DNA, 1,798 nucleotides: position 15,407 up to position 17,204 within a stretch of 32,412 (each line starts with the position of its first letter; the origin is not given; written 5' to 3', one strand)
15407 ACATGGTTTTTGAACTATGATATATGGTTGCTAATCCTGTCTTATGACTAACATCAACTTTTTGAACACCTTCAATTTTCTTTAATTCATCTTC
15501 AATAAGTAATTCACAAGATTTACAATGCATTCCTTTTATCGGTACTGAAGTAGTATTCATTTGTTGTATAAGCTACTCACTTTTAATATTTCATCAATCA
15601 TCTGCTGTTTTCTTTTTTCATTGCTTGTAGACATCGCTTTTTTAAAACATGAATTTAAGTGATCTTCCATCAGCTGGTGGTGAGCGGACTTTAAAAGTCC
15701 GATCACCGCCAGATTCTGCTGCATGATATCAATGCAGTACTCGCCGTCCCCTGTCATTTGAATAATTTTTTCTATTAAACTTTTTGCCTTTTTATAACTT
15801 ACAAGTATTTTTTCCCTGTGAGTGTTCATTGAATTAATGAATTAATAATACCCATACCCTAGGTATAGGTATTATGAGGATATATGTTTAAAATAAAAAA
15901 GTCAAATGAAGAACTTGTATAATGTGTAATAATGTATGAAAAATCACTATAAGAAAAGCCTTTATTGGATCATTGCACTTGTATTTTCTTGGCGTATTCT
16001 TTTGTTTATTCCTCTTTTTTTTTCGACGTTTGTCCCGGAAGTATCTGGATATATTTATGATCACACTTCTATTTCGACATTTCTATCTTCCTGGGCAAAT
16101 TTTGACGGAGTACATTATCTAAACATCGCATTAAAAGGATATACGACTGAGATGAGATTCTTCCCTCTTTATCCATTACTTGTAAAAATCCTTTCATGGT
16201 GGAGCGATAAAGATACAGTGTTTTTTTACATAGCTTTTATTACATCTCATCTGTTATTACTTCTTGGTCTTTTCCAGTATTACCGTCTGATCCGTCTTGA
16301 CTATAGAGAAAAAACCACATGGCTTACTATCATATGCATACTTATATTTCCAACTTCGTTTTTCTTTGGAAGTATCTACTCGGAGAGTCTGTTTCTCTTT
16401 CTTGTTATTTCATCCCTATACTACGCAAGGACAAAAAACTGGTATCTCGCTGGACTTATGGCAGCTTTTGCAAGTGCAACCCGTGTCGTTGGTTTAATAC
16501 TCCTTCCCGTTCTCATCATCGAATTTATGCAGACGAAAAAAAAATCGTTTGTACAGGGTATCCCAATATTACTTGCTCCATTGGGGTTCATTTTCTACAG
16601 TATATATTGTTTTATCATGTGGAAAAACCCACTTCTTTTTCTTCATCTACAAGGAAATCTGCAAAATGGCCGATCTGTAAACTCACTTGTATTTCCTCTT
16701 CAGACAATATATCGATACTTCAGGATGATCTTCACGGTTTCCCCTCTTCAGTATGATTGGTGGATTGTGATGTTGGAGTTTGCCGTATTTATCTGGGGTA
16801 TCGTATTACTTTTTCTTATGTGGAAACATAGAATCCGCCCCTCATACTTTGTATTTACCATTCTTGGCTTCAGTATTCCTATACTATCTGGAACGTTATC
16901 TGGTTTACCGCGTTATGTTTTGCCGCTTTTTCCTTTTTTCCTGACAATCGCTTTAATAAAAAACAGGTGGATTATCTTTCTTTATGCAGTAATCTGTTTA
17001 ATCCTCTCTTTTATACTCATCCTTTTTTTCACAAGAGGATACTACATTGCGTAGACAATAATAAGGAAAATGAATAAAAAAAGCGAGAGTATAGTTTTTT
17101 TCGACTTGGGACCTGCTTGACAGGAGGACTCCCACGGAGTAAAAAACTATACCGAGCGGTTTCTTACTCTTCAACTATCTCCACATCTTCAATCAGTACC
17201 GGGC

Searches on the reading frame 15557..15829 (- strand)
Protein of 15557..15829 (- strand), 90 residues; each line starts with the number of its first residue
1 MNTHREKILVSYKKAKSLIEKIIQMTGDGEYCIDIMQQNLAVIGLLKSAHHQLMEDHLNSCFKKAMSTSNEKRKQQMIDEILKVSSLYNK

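Call 3: search_protein_families(library=pfam, proteins=[window:15557-15829:-], max_evalue=1)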
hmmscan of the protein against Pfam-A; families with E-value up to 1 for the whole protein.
window:15557-15829:- (90 aa): 3 families
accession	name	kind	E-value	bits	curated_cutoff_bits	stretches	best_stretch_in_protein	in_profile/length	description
PF02583.22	Trns_repr_metal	-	5.2e-14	52.8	22.8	1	5-84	2-75/78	Metal-sensitive transcriptional repressor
PF11060.13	DUF2861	-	0.0053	16.8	25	1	46-83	8-48/267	Protein of unknown function (DUF2861)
PF22736.1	NNH5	-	0.018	15.5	27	0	55-88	70-103/134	NACHT N-terminal Helical domain 5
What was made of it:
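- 15557..15829 (-): CsoR-family copper-responsive repressor, first gene of the operon (4-nt overlap with the next gene). Pfam Trns_repr_metal, E 5.2e-14 (call 3).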

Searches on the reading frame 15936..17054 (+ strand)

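Call 3: search_protein_families(library=pfam, proteins=[window:15936-17054:+], max_evalue=1)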
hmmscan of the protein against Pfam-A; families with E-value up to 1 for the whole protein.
window:15936-17054:+ (372 aa): 1 family
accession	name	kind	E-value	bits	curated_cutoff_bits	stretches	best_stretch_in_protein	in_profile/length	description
PF04188.19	Mannosyl_trans2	-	3.7e-06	27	22.4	1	46-219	51-235/443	Mannosyltransferase (PIG-V)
